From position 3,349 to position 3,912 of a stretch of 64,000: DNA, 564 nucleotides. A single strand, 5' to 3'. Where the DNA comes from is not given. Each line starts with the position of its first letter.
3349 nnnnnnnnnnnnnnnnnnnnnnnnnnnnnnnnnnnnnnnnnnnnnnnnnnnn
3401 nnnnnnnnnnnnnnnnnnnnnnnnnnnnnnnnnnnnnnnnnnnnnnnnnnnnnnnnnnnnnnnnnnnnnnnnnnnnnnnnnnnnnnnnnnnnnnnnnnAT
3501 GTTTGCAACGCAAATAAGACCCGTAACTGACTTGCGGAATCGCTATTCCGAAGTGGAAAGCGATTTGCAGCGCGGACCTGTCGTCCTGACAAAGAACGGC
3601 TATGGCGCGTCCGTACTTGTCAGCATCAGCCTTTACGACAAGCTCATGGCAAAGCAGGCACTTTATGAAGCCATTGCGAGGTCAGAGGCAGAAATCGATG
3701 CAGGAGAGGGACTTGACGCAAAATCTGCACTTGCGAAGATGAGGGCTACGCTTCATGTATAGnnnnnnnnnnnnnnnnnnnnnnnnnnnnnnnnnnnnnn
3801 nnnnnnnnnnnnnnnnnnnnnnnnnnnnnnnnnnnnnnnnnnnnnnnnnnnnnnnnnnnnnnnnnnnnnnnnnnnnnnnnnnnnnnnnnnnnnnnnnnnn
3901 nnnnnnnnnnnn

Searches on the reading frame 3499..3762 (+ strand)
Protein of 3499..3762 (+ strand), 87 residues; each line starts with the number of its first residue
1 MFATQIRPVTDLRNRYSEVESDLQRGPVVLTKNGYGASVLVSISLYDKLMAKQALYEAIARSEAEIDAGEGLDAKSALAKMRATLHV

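Call 50: search_protein_families(library=pfam, proteins=[window:3499-3762:+], max_evalue=0.1)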
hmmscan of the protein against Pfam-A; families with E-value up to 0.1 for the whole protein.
window:3499-3762:+ (87 aa): 1 family
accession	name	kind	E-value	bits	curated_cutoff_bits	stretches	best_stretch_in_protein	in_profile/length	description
PF02604.26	PhdYeFM_antitox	-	8e-11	42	29.8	1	5-72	2-71/74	Antitoxin Phd_YefM, type II toxin-antitoxin system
